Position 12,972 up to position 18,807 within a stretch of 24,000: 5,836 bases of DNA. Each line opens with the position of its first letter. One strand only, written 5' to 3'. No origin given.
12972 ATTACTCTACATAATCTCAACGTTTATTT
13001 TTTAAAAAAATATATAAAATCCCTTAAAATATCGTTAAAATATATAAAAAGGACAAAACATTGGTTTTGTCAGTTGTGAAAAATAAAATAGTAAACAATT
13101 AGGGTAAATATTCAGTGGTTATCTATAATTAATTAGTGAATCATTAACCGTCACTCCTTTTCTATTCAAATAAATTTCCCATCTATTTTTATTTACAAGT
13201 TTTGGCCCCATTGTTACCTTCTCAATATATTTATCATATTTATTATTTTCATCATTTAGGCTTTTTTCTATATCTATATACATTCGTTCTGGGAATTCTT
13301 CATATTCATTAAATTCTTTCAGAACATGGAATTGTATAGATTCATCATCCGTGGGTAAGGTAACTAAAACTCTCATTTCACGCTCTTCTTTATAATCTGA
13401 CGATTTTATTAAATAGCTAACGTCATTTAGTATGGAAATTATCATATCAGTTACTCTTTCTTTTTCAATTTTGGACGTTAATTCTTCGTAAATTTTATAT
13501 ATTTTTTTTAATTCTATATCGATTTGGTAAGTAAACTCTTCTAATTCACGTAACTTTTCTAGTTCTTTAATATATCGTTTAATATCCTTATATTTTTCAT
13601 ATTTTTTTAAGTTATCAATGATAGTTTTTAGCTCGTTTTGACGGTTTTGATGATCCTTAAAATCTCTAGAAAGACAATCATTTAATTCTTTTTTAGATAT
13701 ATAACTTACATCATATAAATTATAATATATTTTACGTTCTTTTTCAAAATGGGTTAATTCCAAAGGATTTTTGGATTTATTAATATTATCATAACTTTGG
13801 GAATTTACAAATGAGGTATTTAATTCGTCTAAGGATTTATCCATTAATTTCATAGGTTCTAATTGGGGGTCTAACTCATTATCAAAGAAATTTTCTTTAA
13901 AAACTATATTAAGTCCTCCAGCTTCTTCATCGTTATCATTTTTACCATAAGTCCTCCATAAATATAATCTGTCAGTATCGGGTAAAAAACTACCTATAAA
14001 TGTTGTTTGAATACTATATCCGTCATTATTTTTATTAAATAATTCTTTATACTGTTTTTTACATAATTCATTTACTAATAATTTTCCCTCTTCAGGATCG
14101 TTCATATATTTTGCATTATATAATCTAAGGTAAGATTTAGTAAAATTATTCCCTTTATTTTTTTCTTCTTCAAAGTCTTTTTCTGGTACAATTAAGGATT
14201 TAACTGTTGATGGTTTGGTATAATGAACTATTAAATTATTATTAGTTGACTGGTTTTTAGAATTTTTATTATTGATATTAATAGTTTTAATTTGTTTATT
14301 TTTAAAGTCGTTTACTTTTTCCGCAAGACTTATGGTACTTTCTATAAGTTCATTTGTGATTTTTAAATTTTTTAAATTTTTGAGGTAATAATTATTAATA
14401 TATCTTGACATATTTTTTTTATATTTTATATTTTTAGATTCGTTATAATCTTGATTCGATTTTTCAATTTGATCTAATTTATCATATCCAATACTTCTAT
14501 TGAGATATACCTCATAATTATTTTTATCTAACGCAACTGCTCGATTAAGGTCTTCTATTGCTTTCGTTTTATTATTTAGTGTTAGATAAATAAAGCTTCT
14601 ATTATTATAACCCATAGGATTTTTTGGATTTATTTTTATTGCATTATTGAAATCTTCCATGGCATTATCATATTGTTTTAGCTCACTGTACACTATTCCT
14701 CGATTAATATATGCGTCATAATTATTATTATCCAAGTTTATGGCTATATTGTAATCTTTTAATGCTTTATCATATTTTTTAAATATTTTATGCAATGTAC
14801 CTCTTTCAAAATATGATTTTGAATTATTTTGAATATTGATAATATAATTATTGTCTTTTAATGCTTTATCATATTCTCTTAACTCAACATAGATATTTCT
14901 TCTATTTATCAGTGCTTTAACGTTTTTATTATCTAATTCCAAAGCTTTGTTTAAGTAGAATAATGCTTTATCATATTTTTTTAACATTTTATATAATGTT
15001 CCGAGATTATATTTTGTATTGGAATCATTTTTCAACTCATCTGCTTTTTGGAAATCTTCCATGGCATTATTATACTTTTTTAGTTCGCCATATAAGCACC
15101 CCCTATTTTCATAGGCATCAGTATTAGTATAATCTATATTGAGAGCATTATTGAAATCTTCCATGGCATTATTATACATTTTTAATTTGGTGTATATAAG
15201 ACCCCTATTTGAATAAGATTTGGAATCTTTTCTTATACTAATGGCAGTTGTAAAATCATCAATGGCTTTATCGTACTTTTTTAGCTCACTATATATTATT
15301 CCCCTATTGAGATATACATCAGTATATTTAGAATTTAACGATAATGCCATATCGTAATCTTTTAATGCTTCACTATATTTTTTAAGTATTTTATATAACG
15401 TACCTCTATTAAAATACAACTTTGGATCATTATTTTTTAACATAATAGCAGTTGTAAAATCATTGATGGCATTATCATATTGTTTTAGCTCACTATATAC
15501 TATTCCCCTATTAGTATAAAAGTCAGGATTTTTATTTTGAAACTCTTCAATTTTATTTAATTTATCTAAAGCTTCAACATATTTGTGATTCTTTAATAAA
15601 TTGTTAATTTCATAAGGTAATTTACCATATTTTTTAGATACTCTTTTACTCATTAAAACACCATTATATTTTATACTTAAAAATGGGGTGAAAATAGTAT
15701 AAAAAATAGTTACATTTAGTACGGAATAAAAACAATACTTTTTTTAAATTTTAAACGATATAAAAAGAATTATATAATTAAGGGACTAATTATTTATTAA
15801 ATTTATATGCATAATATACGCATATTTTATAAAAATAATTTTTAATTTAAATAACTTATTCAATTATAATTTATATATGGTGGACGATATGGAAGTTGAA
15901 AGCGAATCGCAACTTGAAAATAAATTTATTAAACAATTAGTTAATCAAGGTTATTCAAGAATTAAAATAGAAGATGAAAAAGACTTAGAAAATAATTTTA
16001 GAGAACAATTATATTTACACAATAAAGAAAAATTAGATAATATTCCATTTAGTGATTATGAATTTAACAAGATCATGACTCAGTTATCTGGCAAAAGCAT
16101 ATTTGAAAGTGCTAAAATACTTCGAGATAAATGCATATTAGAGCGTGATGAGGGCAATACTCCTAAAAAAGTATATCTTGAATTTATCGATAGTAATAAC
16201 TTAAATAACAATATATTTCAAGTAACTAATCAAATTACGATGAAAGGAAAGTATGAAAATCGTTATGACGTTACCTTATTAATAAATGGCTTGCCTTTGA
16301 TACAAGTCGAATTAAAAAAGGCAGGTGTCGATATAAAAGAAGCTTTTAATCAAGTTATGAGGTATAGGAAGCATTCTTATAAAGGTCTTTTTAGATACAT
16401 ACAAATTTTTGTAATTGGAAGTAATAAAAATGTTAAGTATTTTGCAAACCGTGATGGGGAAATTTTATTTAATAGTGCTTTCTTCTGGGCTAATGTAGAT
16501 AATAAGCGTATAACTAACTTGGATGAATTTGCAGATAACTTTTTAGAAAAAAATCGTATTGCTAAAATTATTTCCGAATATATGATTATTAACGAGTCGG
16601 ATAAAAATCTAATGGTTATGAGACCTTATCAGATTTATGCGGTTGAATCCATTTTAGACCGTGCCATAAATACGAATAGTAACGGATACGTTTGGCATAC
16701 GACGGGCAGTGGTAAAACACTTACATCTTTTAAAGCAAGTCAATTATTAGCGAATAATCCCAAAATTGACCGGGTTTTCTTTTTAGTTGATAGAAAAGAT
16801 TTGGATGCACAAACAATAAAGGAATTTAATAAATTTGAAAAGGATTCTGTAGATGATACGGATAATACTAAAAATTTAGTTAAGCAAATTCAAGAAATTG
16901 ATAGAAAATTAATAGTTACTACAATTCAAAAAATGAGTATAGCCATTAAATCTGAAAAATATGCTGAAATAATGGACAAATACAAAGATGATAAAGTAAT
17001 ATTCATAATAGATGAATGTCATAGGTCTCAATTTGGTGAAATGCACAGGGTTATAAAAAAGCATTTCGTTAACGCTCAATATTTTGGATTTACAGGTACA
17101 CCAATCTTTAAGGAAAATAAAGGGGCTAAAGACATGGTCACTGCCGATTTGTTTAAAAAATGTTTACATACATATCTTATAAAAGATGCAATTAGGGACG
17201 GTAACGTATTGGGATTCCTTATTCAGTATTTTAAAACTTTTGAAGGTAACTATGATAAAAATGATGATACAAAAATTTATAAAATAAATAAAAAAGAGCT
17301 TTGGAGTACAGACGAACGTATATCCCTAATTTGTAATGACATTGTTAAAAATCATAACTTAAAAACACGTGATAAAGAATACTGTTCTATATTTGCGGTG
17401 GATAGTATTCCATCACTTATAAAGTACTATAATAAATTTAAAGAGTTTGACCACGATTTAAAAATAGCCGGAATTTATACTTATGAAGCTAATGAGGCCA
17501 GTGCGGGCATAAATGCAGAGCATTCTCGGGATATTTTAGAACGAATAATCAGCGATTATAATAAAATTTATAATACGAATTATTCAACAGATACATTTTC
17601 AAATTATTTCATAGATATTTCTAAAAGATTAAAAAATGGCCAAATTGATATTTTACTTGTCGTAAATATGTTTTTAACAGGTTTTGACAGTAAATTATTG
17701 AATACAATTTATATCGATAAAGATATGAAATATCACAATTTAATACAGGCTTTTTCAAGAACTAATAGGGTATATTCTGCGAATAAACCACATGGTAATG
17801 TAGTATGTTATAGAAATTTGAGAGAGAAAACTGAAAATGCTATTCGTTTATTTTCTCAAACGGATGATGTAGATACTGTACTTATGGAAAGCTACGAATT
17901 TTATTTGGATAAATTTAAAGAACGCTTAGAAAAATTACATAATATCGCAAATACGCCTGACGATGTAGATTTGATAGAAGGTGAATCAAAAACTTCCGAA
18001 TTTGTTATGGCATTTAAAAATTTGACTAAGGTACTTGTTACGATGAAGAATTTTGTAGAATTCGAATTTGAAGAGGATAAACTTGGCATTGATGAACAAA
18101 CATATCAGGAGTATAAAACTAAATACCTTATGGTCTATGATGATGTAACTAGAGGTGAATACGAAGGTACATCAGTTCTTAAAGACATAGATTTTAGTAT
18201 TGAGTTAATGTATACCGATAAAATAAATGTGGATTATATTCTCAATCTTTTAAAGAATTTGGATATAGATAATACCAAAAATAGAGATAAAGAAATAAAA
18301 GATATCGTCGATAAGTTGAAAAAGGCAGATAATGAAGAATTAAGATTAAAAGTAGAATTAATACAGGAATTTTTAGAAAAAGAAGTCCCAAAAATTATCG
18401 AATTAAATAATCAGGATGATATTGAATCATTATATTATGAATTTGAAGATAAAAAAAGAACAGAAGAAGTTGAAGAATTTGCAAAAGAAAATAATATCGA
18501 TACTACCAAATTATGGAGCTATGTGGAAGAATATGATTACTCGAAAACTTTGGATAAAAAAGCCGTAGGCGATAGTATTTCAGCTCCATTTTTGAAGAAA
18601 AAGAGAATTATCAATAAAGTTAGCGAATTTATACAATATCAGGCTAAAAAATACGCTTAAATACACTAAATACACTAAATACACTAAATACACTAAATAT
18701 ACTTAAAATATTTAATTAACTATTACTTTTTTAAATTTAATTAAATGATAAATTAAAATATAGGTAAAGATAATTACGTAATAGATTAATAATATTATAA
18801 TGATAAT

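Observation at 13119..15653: TPR array fused to a DUF2971-like domain, between a CRISPR leader and a type I R-M system: candidate single-protein sensor-effector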

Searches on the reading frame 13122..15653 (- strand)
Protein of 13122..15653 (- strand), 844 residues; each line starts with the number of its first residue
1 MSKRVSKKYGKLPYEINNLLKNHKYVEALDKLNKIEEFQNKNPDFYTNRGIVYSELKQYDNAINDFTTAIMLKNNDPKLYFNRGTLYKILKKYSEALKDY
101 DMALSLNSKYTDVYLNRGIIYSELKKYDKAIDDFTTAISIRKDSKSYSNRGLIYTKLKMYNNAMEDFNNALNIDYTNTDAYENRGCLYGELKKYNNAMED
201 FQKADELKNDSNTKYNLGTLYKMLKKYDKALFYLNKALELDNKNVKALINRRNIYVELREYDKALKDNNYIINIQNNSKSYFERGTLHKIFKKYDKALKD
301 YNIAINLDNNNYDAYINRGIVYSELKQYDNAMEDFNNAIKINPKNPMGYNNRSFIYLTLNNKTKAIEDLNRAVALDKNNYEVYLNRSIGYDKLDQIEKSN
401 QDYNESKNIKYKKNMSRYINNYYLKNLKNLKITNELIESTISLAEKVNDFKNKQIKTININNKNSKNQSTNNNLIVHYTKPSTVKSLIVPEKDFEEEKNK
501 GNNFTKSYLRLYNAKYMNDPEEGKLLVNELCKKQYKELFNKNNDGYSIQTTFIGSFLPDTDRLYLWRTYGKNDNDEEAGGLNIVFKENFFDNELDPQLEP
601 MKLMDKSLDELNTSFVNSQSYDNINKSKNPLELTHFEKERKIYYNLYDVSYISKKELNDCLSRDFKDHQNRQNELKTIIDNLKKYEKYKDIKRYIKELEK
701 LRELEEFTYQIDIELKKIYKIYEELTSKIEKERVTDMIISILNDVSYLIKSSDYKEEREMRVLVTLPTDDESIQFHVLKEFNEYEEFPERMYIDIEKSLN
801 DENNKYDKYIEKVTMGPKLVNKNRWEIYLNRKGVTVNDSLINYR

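Call 5: search_protein_families(library=padloc, proteins=[window:13122-15653:-], max_evalue=1)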
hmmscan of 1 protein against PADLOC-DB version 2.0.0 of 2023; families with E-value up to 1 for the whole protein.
window:13122-15653:- (844 aa): 1 family
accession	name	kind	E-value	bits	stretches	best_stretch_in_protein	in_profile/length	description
PDLC01101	PrimPol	-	1e-09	35.6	3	271-350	27-105/490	adaptation polymerase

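Call 6: search_protein_families(library=ncbifam, proteins=[window:13122-15653:-], max_evalue=1)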
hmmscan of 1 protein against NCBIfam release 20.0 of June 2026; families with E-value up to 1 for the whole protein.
window:13122-15653:- (844 aa): 23 families
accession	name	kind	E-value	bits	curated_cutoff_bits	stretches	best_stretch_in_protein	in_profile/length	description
NF040959.1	MamA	equivalog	3e-41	141.1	200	5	208-315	68-176/204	magnetosome protein MamA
TIGR00990.1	3a0801s09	subfamily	3.8e-35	121.6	757.25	3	205-449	324-570/615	mitochondrial import receptor subunit TOM70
TIGR02521.1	type_IV_pilW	equivalog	1.4e-32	113.2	154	4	109-265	29-189/234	type IV pilus biogenesis/stability protein PilW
TIGR02552.1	LcrH_SycD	equivalog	3e-28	98.2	104.8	5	292-380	32-120/136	SycD/LcrH family type III secretion system chaperone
TIGR02917.1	PEP_TPR_lipo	equivalog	5.3e-25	87.5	312.2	1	19-181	339-502/899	XrtA/PEP-CTERM system TPR-repeat protein PrsT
NF008391.2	PRK11189.1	equivalog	8.5e-24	84.5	250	4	39-135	61-157/297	lipoprotein NlpI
NF047558.1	TPR_END_plus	domain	1.3e-22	79.4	32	7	215-249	3-36/56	TPR end-of-group domain-containing protein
NF033758.1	gliding_GltE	equivalog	2.1e-18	66.5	225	5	209-324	220-336/411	adventurous gliding motility TPR repeat lipoprotein GltE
NF033762.1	social_mot_Tgl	equivalog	5.6e-12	45.5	225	4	288-406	110-230/252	social motility TPR repeat lipoprotein Tgl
NF011886.0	PRK15359.1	equivalog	1.3e-11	44.5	146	2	50-149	31-130/144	type III secretion system chaperone protein SscB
NF040561.1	PrimPol_Msp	equivalog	3.1e-11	42.5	200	4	295-408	8-120/515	CRISPR-associated primase-polymerase type A1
NF002725.1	PRK02603.1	equivalog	2.8e-10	40.5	143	3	281-372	38-132/173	photosystem I assembly protein Ycf3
NF041522.1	TPR_sll0314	equivalog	2.1e-07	30.5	225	2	33-109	167-253/275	Sll0314/Alr1548 family TPR repeat-containing protein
TIGR03939.1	PGA_TPR_OMP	equivalog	3e-06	25.7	366.65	1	292-387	100-195/800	poly-beta-1,6 N-acetyl-D-glucosamine export porin PgaA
NF047371.1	FlcA_CTERM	equivalog_domain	5.2e-06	25.2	300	3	20-146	383-508/646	periplasmic flagellar collar protein FlcA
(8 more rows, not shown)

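Call 7: search_protein_families(library=pfam, proteins=[window:13122-15653:-], max_evalue=1)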
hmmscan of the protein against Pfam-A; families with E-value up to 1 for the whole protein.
window:13122-15653:- (844 aa): 23 families
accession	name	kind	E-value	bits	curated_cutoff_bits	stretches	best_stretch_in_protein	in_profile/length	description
PF00515.34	TPR_1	-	7.5e-68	222.2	27.8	9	313-345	2-34/34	Tetratricopeptide repeat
PF07719.23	TPR_2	-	8.8e-55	178.8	27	9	313-345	2-34/34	Tetratricopeptide repeat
PF13181.12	TPR_8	-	1.4e-48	159.3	25.7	9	312-345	1-34/34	Tetratricopeptide repeat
PF13414.12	TPR_11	-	1.9e-42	143.1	26.8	9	322-358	4-40/42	TPR repeat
PF13431.12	TPR_17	-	2.6e-33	111.9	24.4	7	304-331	5-32/34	Tetratricopeptide repeat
PF13424.12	TPR_12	-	2.4e-26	92.2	30.1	5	79-142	5-76/77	Tetratricopeptide repeat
PF13371.12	TPR_9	-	4.4e-25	87.9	35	4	292-346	9-63/73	Tetratricopeptide repeat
PF14559.12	TPR_19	-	1.9e-17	63.8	25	5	225-265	5-45/68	Tetratricopeptide repeat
PF13428.12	TPR_14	-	6.7e-15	54.5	23.5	1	215-249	5-39/44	Tetratricopeptide repeat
PF13432.12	TPR_16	-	6.7e-11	42.9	32.7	2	293-346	12-65/65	Tetratricopeptide repeat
PF13174.12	TPR_6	-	9.5e-11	42.1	26.3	1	313-344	1-32/33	Tetratricopeptide repeat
PF22788.2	COP9_hel_rpt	-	1.7e-10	41.3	27.2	0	117-141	171-195/232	COP9 signalosome complex subunit 3, N-terminal helical repeats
PF13374.12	TPR_10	-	3e-09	37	27.5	0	179-204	3-28/42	Tetratricopeptide repeat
PF25575.1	TPR_BSK1_C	-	4.2e-06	27.1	42.2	2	326-376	56-107/118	Serine/threonine-protein kinase BSK1-like, TPR repeats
PF23914.1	TPR_CcmH_CycH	-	2.4e-05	24.7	42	1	118-212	57-155/158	Cytochrome c-type biogenesis protein H TPR domain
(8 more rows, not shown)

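Call 22: find_encoding_contigs(protein=window:13122-15653:-, flank=10000, max_places=4)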
Protein window:13122-15653:- (844 aa): 1 contig read that carries it; 1 place shown.
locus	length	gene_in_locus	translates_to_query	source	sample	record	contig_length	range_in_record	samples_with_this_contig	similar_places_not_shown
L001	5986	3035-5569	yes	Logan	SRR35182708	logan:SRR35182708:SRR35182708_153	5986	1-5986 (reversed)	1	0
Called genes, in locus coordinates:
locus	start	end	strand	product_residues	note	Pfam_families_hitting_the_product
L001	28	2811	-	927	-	PF04313:HSDR_N, PF00270:DEAD, PF04851:ResIII, PF18766:SWI2_SNF2, PF22679:T1R_D3-like, PF12008:EcoR124_C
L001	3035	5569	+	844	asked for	PF00515:TPR_1 (weak), PF13414:TPR_11 (weak), PF00515:TPR_1, PF13424:TPR_12 (weak), PF13414:TPR_11 (weak), PF00515:TPR_1, PF00515:TPR_1, PF00515:TPR_1, +16 more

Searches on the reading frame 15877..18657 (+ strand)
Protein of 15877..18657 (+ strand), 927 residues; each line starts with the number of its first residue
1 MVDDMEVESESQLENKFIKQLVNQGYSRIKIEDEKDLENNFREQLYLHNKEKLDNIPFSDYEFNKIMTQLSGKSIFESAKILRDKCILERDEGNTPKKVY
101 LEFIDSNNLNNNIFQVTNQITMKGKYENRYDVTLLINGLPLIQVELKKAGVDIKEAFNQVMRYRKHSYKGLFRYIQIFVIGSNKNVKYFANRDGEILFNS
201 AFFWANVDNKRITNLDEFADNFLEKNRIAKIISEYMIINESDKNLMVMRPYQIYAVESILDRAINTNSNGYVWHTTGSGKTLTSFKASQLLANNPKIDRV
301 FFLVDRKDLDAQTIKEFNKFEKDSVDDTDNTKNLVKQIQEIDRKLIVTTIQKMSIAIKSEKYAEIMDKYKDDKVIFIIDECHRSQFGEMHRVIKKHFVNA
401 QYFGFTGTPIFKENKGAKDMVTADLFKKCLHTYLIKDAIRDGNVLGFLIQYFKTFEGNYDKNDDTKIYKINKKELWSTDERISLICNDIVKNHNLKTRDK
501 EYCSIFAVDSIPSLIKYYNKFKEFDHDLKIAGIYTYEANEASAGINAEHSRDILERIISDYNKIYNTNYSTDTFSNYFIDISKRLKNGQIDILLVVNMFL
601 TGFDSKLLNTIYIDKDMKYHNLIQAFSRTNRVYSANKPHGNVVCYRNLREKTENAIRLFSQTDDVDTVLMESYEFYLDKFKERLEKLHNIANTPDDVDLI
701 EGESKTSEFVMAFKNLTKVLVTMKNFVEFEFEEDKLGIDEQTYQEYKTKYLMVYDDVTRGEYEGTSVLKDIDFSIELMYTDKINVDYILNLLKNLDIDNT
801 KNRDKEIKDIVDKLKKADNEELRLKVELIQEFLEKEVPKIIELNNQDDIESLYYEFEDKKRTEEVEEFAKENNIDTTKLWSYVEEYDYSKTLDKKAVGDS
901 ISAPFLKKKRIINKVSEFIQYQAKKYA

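Call 35: search_protein_families(library=pfam, proteins=[window:15877-18657:+], max_evalue=0.001)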
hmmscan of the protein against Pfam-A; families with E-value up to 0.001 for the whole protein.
window:15877-18657:+ (927 aa): 6 families
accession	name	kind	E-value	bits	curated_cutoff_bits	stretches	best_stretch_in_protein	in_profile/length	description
PF18766.7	SWI2_SNF2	-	9e-60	202.5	26.7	1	251-457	1-196/221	SWI2/SNF2 ATPase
PF22679.2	T1R_D3-like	-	1.1e-53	182.3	27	1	501-647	2-158/158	Type I restriction enzyme subunit R domain 3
PF12008.13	EcoR124_C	-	5.9e-47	160.9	23.1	1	668-920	1-258/260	Type I restriction and modification enzyme - subunit R C terminal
PF04851.21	ResIII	-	2e-38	132.3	22.5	1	246-410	2-163/164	Type III restriction enzyme, res subunit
PF04313.20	HSDR_N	-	2.8e-38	132.2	25.1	1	9-194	3-195/198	Type I restriction enzyme R protein N terminus (HSDR_N)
PF00270.35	DEAD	-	9.9e-09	35.6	26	1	250-410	2-161/167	DEAD/DEAH box helicase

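Call 96: search_protein_families(library=padloc, proteins=[window:15877-18657:+], max_evalue=0.00001)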
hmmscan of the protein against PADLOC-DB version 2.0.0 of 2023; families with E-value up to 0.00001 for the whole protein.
window:15877-18657:+ (927 aa): 7 families
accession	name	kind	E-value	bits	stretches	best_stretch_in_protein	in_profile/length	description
PDLC03048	REase_I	-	6.7e-285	946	1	7-890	3-931/976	Type I restriction enzyme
PDLC03045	REase_I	-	8.6e-85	283.5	1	10-688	3-727/995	Type I restriction enzyme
PDLC03046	REase_I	-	1.4e-81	272.8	2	8-455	3-497/1025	Type I restriction enzyme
PDLC03040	REase_I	-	1.6e-58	196.4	1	9-837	6-876/1029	Type I restriction enzyme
PDLC03044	REase_I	-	1.6e-57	193.3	1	93-687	100-725/1034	Type I restriction enzyme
PDLC03043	REase_I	-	6e-45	151.7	1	8-262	31-287/313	Type I restriction enzyme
PDLC03041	REase_I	-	1.9e-39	133.4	1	213-657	278-742/1099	Type I restriction enzyme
